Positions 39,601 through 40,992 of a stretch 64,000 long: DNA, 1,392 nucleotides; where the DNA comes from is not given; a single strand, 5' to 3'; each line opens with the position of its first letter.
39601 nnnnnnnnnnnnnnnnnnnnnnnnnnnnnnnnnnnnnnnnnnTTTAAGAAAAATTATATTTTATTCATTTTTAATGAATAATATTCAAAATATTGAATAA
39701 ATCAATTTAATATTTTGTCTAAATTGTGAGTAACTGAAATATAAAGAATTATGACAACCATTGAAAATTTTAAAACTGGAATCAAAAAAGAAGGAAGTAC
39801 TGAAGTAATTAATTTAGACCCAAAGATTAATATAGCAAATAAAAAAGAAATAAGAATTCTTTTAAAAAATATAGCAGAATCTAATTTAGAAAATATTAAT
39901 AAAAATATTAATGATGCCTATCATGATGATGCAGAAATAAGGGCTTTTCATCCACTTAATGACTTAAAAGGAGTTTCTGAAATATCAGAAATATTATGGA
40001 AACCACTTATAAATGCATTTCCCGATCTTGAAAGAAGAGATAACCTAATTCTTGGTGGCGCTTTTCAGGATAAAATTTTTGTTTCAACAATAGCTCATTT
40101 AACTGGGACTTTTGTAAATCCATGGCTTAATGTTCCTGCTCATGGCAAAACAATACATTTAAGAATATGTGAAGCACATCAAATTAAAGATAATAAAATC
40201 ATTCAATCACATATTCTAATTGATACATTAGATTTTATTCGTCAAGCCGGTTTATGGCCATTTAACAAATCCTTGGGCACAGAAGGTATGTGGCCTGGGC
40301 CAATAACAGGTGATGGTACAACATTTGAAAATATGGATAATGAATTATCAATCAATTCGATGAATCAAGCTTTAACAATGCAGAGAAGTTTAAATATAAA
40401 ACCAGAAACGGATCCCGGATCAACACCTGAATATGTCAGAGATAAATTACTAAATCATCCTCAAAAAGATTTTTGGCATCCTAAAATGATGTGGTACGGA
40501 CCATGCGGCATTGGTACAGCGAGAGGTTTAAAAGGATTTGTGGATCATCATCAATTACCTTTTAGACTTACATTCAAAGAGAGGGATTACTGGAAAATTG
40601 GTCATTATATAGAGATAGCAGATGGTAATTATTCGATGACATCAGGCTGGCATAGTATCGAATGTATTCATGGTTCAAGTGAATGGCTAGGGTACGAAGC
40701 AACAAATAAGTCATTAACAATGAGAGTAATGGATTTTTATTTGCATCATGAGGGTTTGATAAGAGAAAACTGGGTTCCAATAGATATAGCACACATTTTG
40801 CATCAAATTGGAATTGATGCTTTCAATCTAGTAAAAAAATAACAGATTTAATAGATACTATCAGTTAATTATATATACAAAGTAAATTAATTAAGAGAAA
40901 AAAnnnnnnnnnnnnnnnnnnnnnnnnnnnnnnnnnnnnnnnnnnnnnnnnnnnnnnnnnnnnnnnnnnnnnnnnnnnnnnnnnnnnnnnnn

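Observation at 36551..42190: Cluster of uncharacterised enzyme folds (bicupin, two tandem-SnoaL/NTF2 proteins, short MetE-like, HisD-family dehydrogenase) suggests an undescribed catabolic pathway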

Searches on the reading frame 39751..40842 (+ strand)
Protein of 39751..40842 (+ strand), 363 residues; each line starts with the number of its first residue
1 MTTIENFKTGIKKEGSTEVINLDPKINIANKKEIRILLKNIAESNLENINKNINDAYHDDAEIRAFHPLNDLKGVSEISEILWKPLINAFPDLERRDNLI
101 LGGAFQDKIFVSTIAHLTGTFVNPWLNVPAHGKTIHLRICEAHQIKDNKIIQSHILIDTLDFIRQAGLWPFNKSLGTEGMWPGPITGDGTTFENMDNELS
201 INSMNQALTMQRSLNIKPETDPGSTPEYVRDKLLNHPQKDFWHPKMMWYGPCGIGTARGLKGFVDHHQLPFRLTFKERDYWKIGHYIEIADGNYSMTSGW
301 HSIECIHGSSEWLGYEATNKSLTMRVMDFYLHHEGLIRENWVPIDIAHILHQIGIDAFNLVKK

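Call 4: search_protein_families(library=pfam, proteins=[window:39751-40842:+], max_evalue=0.01)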
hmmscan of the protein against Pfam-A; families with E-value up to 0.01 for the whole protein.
window:39751-40842:+ (363 aa): 2 families
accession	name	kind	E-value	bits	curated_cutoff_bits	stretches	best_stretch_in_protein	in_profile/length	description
PF07366.18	SnoaL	-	5.1e-16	59.1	28.4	2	52-165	18-125/126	SnoaL-like polyketide cyclase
PF12680.13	SnoaL_2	-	1.3e-10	42.2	27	2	53-151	16-100/102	SnoaL-like domain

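Call 5: search_protein_families(library=ncbifam, proteins=[window:39751-40842:+], max_evalue=0.01)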
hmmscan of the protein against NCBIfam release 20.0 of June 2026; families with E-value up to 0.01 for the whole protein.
window:39751-40842:+ (363 aa): 1 family
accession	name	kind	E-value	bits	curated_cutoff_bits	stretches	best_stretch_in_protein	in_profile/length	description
TIGR02096.1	TIGR02096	subfamily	3.5e-08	33.8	97.1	1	87-167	52-129/129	ketosteroid isomerase-related protein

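Call 15: search_solved_structures(query=window:39751-40842:+, max_evalue=0.1)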
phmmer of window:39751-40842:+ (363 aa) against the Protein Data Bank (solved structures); distinct sequences matched with E-value up to 0.1: 0.

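Call 37: search_protein_representatives(protein=window:39751-40842:+)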
Query: 363 residues. Proteins with E-value up to 0.001 (for the whole library): 904; up to 1e-10: 409; up to 1e-30: 108. The best 150 are listed.
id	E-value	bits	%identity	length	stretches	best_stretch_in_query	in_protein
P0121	4.7e-128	443.6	53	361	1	4-362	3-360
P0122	4.2e-92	325.3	66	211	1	1-211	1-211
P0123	3.1e-80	286.2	43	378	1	29-358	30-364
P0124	7.3e-80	285.0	45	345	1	56-358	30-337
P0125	1.6e-79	283.8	43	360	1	28-358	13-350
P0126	2.4e-75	270.1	48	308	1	26-278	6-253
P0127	2.6e-60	220.6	42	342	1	52-359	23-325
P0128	4.8e-58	213.2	35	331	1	27-361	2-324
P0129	5.9e-58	212.9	45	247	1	27-265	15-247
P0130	3.2e-57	210.5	37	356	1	26-360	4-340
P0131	5.7e-57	209.6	43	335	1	53-359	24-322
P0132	2.4e-56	207.6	36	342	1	27-363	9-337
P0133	2.4e-55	204.3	36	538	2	22-362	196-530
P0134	7.8e-55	202.6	33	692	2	15-362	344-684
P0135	2.8e-54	200.8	47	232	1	129-358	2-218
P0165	1.2e-44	169.1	33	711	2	62-362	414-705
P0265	5.5e-25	104.4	25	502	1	21-357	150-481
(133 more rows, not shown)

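Call 38: search_protein_families(library=pfam, proteins=[P0133, P0134, P0165, P0265, P0121, P0123, P0128], max_evalue=0.001)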
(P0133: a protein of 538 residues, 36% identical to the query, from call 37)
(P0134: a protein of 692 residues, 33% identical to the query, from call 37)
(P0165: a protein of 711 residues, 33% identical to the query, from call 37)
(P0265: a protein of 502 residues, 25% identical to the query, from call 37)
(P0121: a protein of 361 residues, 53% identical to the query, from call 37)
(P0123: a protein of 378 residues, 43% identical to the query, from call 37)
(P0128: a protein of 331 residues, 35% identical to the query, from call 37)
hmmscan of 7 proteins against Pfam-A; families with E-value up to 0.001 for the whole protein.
P0133 (538 aa): 2 families
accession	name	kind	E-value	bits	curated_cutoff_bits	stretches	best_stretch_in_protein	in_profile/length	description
PF07366.18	SnoaL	-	8.2e-39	132.7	28.4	3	58-183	4-125/126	SnoaL-like polyketide cyclase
PF12680.13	SnoaL_2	-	1.4e-21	77.4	27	1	63-170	6-101/102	SnoaL-like domain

P0134 (692 aa): 3 families
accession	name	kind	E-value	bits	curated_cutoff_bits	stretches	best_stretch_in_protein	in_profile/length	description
PF07366.18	SnoaL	-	1e-41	142.2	28.4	4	209-330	9-126/126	SnoaL-like polyketide cyclase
PF12680.13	SnoaL_2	-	3e-26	92.4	27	2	207-316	4-101/102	SnoaL-like domain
PF01358.24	PARP_regulatory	-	0.00047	19.6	25.4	0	317-409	86-177/292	Poly A polymerase regulatory subunit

P0165 (711 aa): 2 families
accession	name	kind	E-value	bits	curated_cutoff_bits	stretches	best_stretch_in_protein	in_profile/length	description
PF07366.18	SnoaL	-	5.3e-46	156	28.4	4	221-347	3-126/126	SnoaL-like polyketide cyclase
PF12680.13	SnoaL_2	-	3.9e-22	79.2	27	2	235-332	14-100/102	SnoaL-like domain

P0265 (502 aa): 2 families
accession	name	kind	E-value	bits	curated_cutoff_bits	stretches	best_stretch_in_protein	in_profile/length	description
PF07366.18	SnoaL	-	2.4e-08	34.3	28.4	0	438-476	87-125/126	SnoaL-like polyketide cyclase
PF12680.13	SnoaL_2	-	5.7e-05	24.1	27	0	179-279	14-101/102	SnoaL-like domain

P0121 (361 aa): 2 families
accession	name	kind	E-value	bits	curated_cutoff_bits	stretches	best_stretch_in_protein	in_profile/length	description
PF07366.18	SnoaL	-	4e-18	65.9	28.4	2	54-164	21-125/126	SnoaL-like polyketide cyclase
PF12680.13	SnoaL_2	-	7e-05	23.8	27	0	238-337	18-101/102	SnoaL-like domain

P0123 (378 aa): 2 families
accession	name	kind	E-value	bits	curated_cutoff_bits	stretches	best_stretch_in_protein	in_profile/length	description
PF07366.18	SnoaL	-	6.6e-14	52.3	28.4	2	318-358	85-125/126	SnoaL-like polyketide cyclase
PF12680.13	SnoaL_2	-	2.9e-08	34.7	27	0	239-345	19-101/102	SnoaL-like domain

P0128 (331 aa): 2 families
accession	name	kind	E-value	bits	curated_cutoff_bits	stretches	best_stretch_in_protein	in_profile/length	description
PF07366.18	SnoaL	-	9.6e-14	51.7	28.4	1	29-141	20-126/126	SnoaL-like polyketide cyclase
PF12680.13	SnoaL_2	-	3.3e-11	44.1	27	2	28-127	16-101/102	SnoaL-like domain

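Call 50: find_related_loci(query=A1, collection=genome_contigs, flank=10000)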
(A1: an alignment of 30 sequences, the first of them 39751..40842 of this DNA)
Query A1 (363 aa) in genome_contigs; peptide patterns used: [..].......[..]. (x = any residue, [..] = any of these).
600 stretches matched a pattern (row limit reached: there are more); 592 encode a relative of the query (tblastn E <= 1e-3); the best 80 are kept; 80 distinct loci.
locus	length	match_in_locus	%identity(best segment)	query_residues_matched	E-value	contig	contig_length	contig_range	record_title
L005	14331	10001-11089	90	1-363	0e+0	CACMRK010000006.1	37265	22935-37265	MAG: uncultured Alphaproteobacteria bacterium isolate AG-892-B03 genome assembly, contig: AG-892-B03_NODE_6, whole genom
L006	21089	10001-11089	90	1-363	0e+0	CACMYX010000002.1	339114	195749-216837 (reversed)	MAG: uncultured Alphaproteobacteria bacterium isolate AG-892-I02 genome assembly, contig: AG-892-I02_NODE_2, whole genom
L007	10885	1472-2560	90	1-363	0e+0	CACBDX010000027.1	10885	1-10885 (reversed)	uncultured Alphaproteobacteria bacterium isolate AG-899-F03 genome assembly, contig: AG-899-F03_NODE_27, whole genome sh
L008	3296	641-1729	81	1-363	0e+0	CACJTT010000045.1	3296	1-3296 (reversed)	uncultured Alphaproteobacteria bacterium isolate AG-447-P14 genome assembly, contig: AG-447-P14_NODE_45, whole genome sh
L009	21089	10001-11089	80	1-363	0e+0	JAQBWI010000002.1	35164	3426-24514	MAG: Proteobacteria bacterium isolate casp150-mb.224 NODE_3182_length_35164_cov_0.078911, whole genome shotgun sequence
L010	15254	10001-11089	72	1-363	0e+0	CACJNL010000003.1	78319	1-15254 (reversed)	uncultured Alphaproteobacteria bacterium isolate AG-447-J18 genome assembly, contig: AG-447-J18_NODE_3, whole genome sho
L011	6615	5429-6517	72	1-363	0e+0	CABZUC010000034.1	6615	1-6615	MAG: uncultured Alphaproteobacteria bacterium isolate AG-337-P20 genome assembly, contig: AG-337-P20_NODE_34, whole geno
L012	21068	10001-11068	72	1-356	0e+0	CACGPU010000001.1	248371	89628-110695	uncultured Alphaproteobacteria bacterium isolate AG-910-G09 genome assembly, contig: AG-910-G09_NODE_1, whole genome sho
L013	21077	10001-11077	71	4-363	2e-179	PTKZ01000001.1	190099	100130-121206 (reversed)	MAG: Alphaproteobacteria bacterium MarineAlpha5_Bin5 CFH15_1, whole genome shotgun sequence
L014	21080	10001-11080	69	4-363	3e-175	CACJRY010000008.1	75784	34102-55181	MAG: uncultured Alphaproteobacteria bacterium isolate AG-447-O15 genome assembly, contig: AG-447-O15_NODE_8, whole genom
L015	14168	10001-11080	69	4-363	6e-174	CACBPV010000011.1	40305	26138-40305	uncultured Alphaproteobacteria bacterium isolate AG-359-G09 genome assembly, contig: AG-359-G09_NODE_11, whole genome sh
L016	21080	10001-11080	69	4-363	8e-174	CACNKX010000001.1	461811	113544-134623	MAG: uncultured Alphaproteobacteria bacterium isolate AG-893-E11 genome assembly, contig: AG-893-E11_NODE_1, whole genom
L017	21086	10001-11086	64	2-363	9e-166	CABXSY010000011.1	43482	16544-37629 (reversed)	MAG: uncultured Alphaproteobacteria bacterium isolate AG-325-B13 genome assembly, contig: AG-325-B13_NODE_11, whole geno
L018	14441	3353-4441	68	1-363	9e-168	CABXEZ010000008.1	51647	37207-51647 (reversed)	MAG: uncultured Alphaproteobacteria bacterium isolate AG-313-N13 genome assembly, contig: AG-313-N13_NODE_8, whole genom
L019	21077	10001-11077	54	4-363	3e-133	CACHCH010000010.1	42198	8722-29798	uncultured Pelagibacteraceae bacterium isolate AG-911-D18 genome assembly, contig: AG-911-D18_NODE_10, whole genome shot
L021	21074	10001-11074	54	4-362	5e-132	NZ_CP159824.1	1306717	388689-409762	Candidatus Pelagibacter sp. Uisw_092 chromosome, complete genome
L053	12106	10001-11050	47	14-363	5e-110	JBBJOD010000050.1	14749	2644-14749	MAG: Chitinophagaceae bacterium isolate RDP_SRG_22 NODE_1802_length_14749_cov_4.771744, whole genome shotgun sequence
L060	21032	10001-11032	46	28-363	5e-107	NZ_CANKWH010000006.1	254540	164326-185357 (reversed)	Uncultured Paracoccus sp. isolate 2B1-2-40-2-J.fasta NODE_6, whole genome shotgun sequence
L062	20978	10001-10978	47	28-363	1e-105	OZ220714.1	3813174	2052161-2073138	MAG: Gammaproteobacteria bacterium isolate 1a8f7f40-8cb6-4f94-a6e0-ecd99667d799 genome assembly, chromosome: 1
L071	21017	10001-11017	44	28-362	2e-100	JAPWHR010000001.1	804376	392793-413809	Comamonadaceae bacterium G21597-S1 NODE_1_length_804376_cov_67.7207, whole genome shotgun sequence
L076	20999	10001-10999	46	30-356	1e-98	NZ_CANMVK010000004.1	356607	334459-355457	Uncultured Hoeflea sp. isolate YR204-04-3Z.fasta NODE_4, whole genome shotgun sequence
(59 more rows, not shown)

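Call 54: search_protein_families(library=pfam, proteins=[L053:605-2083:+, L053:2193-2939:+, L053:2860-3684:+, L053:7531-9249:+, L053:9262-10002:+, L062:11021-11956:+, L062:11929-12711:-, L062:17275-19611:+, L076:4704-5240:-, L076:5358-6410:-], max_evalue=0.001)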
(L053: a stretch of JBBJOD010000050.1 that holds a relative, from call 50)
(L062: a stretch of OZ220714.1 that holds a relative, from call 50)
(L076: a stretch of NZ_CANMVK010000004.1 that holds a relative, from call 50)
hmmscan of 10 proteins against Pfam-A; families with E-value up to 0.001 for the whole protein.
L053:605-2083:+ (492 aa): 2 families
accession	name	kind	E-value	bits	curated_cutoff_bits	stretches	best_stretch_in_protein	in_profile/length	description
PF12771.13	SusD-like_2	-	2e-76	258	27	1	38-461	3-415/415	Starch-binding associating with outer membrane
PF12741.13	SusD-like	-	3e-46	158.9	27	2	59-393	42-364/495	Susd and RagB outer membrane lipoprotein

L053:2193-2939:+ (248 aa): 3 families
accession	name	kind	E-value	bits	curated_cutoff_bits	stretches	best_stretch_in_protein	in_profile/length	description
PF00561.26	Abhydrolase_1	-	1.3e-10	41.8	25.8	1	153-218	188-244/245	alpha/beta hydrolase fold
PF12697.13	Abhydrolase_6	-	7.3e-09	37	26.3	1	42-224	51-216/217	Alpha/beta hydrolase family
PF12146.15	Hydrolase_4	-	2e-08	34.3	27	1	168-217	186-237/239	Serine aminopeptidase, S33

L053:2860-3684:+ (274 aa): 1 family
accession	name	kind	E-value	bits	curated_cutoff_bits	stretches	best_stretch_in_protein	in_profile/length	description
PF03328.21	HpcH_HpaI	-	1.1e-30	107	25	1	42-262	5-219/221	HpcH/HpaI aldolase/citrate lyase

L053:7531-9249:+ (572 aa): 1 family
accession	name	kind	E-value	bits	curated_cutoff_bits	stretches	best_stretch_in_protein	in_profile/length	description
PF00474.23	SSF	-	7.8e-51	173.7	22.8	1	73-472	1-406/406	Sodium:solute symporter family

L053:9262-10002:+ (246 aa): 7 families
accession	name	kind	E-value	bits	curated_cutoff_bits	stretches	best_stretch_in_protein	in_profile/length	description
PF13561.12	adh_short_C2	-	3.3e-50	171.3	27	1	14-242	6-234/236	Enoyl-(Acyl carrier protein) reductase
PF00106.31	adh_short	-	4.7e-49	167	26.6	1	5-196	1-191/195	short chain dehydrogenase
PF08659.16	KR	-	3.3e-14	53.6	22.6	1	6-170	2-164/180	KR domain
PF01370.27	Epimerase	-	2e-10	41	20.9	1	7-206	1-196/240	NAD dependent epimerase/dehydratase family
PF16363.11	GDP_Man_Dehyd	-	3.4e-06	27.2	27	1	8-70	1-70/332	GDP-mannose 4,6 dehydratase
PF05368.20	NmrA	-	0.00019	21.6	27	1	5-69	3-65/298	NmrA-like family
PF02719.21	Polysacc_synt_2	-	0.00031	20.4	20.2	1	8-203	2-186/293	Polysaccharide biosynthesis protein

L062:11021-11956:+ (311 aa): 1 family
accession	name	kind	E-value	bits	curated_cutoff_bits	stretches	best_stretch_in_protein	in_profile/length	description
PF04909.20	Amidohydro_2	-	2.3e-41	142.9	26.4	1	8-300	1-288/289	Amidohydrolase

L062:11929-12711:- (260 aa): 1 family
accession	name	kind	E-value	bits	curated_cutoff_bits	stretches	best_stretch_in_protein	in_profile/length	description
PF03328.21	HpcH_HpaI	-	9.8e-29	100.6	25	1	25-243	2-214/221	HpcH/HpaI aldolase/citrate lyase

L062:17275-19611:+ (778 aa): 3 families
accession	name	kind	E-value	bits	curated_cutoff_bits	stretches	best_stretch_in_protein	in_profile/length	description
PF00593.30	TonB_dep_Rec_b-barrel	-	1.8e-33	117.5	27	1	297-743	18-436/436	TonB dependent receptor-like, beta-barrel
PF07715.20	Plug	-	8.6e-08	33.1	23.9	1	43-147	2-106/107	TonB-dependent Receptor Plug Domain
PF14905.12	OMP_b-brl_3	-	9.4e-05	22.1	27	0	569-747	229-377/408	Outer membrane protein beta-barrel family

L076:4704-5240:- (178 aa): 2 families
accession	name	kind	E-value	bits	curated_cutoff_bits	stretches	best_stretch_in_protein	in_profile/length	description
PF07366.18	SnoaL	-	2.1e-20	73.3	28.4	1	28-152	3-126/126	SnoaL-like polyketide cyclase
PF12680.13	SnoaL_2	-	3.3e-15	57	27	1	29-138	1-101/102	SnoaL-like domain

L076:5358-6410:- (350 aa): 5 families
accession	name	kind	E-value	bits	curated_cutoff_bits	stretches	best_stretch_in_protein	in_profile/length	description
PF00005.33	ABC_tran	-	2.3e-33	116.2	25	1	20-161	2-136/137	ABC transporter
PF17912.7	OB_MalK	-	5.1e-06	27.7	27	1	235-277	1-52/53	MalK OB fold domain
PF02463.25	SMC_N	-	2.7e-05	24.1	40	0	68-209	114-216/220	RecF/RecN/SMC N terminal domain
PF03215.21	Rad17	-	0.00051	20.5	23.8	1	24-50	40-66/186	Rad17 P-loop domain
PF24389.1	ORC-CDC6-like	-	0.00083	18.6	27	0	12-49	16-52/571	ORC-CDC6-like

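Call 63: search_solved_structures(query=A1, max_evalue=1)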
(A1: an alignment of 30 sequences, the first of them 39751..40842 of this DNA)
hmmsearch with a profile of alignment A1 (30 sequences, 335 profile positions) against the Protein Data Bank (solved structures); distinct sequences matched with E-value up to 1: 16.
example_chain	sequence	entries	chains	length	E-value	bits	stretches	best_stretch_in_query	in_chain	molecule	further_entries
8ysb_A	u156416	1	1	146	1.2e-09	40.9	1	205-321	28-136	Predicted ester cyclase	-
6hnn_A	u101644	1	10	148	1.2e-07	34.2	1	239-321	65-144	Putative polyketide cyclase IdmH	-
3kkg_A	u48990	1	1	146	6.3e-07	31.9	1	43-145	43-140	Putative SnoaL-like polyketide cyclase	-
4lgq_A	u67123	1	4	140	3e-06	29.6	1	230-319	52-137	Putative polyketide cyclase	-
3dm8_A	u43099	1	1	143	2.7e-05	26.5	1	13-149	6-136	uncharacterized protein RPA4348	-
2gey_A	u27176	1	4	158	3.9e-05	26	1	268-320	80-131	AclR protein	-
3f9s_A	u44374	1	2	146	0.0003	23.1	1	240-319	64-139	putative polyketide cyclase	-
5x7l_A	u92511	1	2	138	0.0004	22.7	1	271-320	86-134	TsrD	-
8kaa_A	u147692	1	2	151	0.00069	21.9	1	268-318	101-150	ester cyclase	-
2p22_C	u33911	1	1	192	0.015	17.5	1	25-113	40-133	Protein SRN2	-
8r20_A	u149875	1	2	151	0.026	16.7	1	268-320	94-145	Hydroxylase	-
6hnl_A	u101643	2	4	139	0.052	15.7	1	284-321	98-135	Putative polyketide cyclase IdmH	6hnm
8r2b_A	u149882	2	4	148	0.1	14.8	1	256-321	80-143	SnoL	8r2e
3k0z_A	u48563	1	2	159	0.26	13.4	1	283-321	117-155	Putative polyketide cyclase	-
1sjw_A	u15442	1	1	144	0.33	13.1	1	87-146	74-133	nogalonic acid methyl ester cyclase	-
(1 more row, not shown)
